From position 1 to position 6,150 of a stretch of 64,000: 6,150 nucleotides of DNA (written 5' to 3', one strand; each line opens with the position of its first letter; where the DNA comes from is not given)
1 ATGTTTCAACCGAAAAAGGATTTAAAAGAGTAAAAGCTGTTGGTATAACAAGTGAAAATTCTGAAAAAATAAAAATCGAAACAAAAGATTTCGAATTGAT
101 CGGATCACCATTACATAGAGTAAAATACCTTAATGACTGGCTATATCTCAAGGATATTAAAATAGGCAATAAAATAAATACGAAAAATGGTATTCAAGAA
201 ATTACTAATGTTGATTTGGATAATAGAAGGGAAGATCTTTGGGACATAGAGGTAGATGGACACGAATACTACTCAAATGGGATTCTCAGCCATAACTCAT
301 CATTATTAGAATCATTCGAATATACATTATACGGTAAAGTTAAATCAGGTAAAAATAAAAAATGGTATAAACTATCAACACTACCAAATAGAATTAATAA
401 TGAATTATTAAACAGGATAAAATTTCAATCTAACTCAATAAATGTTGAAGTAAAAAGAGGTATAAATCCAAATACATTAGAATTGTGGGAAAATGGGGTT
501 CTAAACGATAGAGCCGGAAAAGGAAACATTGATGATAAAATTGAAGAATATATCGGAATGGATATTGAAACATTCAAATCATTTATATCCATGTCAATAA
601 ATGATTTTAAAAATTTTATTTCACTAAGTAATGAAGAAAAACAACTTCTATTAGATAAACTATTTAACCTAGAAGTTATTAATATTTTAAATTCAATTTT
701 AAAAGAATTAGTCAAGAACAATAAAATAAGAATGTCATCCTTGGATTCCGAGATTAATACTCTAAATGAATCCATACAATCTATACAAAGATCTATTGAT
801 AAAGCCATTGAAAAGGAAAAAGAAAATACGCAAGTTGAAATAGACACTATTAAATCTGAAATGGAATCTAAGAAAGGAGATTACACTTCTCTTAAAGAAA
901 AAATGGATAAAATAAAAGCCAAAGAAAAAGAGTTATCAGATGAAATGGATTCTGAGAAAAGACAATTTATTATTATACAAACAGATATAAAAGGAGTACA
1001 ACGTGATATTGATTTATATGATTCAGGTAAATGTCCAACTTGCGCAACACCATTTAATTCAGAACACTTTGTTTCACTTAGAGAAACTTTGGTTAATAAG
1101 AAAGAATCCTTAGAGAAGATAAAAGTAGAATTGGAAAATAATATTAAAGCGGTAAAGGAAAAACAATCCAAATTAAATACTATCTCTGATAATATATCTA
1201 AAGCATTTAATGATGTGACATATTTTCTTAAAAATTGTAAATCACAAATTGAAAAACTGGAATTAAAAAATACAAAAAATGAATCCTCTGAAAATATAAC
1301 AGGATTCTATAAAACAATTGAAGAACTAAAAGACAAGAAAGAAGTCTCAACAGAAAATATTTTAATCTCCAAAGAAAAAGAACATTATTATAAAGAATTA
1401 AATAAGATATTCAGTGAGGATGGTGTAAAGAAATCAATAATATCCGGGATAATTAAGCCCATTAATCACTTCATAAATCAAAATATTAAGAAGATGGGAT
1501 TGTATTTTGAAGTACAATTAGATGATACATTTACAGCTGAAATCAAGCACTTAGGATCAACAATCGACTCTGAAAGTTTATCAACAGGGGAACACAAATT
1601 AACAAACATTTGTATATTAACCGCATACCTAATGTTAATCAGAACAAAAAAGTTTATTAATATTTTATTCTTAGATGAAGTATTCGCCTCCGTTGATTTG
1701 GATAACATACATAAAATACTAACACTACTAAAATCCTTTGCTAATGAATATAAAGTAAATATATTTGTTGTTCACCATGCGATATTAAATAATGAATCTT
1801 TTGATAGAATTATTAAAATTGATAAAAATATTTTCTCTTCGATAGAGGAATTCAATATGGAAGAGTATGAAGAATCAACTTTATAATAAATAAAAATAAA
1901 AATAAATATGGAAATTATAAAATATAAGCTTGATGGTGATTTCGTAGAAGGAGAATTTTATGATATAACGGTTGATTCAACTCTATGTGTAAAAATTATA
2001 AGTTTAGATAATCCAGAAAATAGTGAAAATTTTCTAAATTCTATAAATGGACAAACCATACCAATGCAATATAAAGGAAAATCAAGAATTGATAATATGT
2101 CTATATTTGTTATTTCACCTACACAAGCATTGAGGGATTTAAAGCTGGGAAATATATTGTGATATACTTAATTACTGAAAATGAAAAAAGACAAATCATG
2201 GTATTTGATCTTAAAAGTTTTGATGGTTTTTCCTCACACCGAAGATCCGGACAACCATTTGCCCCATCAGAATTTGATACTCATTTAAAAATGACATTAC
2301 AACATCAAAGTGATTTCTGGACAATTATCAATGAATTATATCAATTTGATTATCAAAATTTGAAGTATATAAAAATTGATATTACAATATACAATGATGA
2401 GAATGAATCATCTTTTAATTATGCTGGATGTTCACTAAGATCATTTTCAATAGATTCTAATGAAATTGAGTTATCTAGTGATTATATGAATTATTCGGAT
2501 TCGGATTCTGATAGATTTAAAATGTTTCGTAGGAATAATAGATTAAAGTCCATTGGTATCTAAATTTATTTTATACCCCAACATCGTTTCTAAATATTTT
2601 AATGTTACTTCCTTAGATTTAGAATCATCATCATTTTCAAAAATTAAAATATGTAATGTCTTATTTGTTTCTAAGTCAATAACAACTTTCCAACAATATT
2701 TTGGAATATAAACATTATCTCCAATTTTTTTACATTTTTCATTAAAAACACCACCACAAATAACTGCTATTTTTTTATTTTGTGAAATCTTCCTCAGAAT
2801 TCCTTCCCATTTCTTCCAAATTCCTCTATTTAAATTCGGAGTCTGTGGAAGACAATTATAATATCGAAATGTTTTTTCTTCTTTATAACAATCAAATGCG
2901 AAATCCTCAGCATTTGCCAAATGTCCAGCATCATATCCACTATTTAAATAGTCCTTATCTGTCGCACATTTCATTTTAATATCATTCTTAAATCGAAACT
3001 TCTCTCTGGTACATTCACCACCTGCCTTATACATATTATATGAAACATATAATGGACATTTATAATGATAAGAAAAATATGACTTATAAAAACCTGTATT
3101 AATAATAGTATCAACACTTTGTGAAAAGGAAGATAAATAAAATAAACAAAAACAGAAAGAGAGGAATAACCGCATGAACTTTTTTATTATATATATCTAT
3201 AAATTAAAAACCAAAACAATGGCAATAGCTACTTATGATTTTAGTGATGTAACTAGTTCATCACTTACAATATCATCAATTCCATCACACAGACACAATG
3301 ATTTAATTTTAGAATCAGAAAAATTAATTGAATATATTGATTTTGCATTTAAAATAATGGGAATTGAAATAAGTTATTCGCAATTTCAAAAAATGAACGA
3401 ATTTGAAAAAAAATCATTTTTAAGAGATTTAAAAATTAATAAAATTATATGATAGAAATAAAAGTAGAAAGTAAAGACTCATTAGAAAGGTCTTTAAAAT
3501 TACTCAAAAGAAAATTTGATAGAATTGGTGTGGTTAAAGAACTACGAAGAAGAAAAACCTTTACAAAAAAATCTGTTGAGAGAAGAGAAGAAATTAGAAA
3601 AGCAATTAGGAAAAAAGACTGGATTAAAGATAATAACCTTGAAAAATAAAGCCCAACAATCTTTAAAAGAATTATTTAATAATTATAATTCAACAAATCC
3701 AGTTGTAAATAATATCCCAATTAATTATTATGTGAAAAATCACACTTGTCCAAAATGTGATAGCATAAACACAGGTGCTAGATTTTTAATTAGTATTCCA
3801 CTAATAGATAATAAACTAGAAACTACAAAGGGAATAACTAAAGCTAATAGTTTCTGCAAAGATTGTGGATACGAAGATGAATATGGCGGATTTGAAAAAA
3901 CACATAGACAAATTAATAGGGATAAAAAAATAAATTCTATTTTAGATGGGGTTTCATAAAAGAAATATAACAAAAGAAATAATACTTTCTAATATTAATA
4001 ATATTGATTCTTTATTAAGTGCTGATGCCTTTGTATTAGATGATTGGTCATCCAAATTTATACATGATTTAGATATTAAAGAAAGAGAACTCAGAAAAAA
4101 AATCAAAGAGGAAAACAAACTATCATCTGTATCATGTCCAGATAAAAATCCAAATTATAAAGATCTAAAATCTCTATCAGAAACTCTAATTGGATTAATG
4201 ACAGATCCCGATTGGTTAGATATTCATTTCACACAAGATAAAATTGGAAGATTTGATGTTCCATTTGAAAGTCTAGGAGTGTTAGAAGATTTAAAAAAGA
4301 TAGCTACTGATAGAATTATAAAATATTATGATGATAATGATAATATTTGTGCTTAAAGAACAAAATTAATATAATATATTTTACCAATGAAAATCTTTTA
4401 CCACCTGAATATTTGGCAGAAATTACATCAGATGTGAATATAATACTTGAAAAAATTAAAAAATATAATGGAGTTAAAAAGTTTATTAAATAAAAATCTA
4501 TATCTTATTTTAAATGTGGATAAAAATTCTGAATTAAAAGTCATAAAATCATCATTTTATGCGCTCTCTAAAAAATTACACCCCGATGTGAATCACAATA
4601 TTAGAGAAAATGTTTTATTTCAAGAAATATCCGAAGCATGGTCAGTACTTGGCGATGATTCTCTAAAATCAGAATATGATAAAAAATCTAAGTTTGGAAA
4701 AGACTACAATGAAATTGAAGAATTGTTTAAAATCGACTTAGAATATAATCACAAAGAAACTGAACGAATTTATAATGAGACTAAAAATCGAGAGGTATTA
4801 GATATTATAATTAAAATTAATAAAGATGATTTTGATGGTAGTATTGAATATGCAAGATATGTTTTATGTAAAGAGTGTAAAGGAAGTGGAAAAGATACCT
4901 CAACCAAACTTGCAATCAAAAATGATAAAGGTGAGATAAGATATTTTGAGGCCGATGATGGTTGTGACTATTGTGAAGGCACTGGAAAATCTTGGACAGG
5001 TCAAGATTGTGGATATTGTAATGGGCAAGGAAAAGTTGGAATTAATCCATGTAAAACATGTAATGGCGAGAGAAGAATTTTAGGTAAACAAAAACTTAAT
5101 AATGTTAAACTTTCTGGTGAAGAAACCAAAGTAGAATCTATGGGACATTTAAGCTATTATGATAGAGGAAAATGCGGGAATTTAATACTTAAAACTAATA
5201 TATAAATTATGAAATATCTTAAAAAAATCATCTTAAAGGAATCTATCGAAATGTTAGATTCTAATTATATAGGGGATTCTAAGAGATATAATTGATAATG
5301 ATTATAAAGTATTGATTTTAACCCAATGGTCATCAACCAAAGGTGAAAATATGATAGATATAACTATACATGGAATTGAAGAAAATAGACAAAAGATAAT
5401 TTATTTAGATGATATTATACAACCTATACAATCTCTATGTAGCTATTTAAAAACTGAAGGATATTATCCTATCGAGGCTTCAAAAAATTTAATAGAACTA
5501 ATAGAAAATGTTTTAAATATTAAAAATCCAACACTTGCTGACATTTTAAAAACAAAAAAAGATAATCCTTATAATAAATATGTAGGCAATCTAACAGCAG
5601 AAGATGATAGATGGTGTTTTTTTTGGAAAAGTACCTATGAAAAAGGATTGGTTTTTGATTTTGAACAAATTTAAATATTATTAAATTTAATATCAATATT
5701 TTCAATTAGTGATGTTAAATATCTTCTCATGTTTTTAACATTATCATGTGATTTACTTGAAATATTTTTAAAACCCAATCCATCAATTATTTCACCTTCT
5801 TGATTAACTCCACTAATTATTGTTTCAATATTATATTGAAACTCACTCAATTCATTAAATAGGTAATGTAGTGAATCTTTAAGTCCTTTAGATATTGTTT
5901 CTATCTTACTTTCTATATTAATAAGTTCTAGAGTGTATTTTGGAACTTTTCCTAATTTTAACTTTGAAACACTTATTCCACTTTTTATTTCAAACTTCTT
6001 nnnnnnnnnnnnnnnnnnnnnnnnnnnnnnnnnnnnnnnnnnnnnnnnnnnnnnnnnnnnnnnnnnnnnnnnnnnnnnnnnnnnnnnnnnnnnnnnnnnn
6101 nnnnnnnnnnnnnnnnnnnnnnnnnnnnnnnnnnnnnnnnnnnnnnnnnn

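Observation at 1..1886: Intein splitting the Walker-A P-loop of the gp46/SbcC recombination ATPase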

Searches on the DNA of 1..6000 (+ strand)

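Call 9: search_dna_similar(query=window:1-6000:+, collection=phages, mode=near, max_rows=15)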
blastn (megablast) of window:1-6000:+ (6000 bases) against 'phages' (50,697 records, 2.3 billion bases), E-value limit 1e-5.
No match.

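Call 18: search_rna_families(source=L002, start=350, end=1000, threshold=evalue, max_evalue=10, show_alignments=3)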
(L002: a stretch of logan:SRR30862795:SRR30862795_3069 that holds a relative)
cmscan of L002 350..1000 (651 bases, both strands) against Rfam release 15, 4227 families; matches with E-value up to 10: 3.
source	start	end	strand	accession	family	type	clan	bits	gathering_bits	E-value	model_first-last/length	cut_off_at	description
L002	655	773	-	RF00265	SNORA69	Gene; snRNA; snoRNA; HACA-box;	-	15.5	47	6.5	1-132/132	no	Small nucleolar RNA SNORA69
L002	412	456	+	RF04347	Plastid-ccsA-ndhD-2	Cis-reg;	-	14.7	51.5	8.7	1-53/53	no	Plastid-ccsA-ndhD-2 3UTR RNA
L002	461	527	+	RF02377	SurA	Gene; sRNA;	-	8.9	100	9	1-279/279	no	SurA sRNA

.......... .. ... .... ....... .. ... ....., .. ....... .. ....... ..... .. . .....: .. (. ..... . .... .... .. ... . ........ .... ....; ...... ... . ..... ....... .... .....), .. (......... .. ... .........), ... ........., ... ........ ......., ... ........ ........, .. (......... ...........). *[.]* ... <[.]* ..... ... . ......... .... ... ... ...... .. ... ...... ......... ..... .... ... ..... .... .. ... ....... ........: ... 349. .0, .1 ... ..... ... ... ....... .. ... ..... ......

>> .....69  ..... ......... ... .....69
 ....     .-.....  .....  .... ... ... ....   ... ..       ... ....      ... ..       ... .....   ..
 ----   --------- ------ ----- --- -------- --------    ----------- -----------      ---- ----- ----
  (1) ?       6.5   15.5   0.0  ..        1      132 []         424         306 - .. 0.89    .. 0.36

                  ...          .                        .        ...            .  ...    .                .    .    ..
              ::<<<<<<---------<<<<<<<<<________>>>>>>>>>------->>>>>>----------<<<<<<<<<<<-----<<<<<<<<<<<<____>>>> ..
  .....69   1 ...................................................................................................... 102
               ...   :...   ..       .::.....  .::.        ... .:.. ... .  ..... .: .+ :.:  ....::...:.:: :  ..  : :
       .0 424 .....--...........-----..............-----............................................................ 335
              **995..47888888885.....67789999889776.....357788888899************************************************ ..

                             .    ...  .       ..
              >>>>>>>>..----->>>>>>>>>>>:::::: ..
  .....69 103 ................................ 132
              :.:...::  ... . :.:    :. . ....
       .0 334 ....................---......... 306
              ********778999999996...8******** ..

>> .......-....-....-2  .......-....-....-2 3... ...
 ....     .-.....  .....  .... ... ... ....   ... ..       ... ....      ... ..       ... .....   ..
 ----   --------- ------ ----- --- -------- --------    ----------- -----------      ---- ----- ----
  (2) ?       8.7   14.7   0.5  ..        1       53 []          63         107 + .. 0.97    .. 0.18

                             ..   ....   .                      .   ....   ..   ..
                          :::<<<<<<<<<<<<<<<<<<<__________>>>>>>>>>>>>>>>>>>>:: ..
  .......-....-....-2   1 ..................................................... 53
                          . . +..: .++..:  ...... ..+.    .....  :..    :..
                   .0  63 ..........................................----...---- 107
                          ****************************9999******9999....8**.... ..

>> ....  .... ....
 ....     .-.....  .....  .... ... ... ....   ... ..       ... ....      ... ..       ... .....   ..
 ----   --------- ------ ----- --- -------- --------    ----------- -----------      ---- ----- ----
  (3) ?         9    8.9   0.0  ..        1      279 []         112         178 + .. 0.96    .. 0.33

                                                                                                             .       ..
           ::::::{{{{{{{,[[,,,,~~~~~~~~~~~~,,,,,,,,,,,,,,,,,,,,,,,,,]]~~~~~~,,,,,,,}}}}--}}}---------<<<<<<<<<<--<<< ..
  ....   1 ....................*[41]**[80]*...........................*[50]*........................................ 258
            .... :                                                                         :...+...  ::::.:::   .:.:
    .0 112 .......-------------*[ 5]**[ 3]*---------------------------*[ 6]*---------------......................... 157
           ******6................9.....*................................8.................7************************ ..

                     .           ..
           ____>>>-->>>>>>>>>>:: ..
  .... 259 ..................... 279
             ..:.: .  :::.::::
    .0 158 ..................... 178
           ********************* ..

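Call 73: search_rna_families(source=L005, start=4200, end=6200, threshold=evalue, max_evalue=1)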
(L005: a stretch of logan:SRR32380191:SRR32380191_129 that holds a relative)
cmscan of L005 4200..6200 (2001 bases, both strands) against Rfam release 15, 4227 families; matches with E-value up to 1: 0.
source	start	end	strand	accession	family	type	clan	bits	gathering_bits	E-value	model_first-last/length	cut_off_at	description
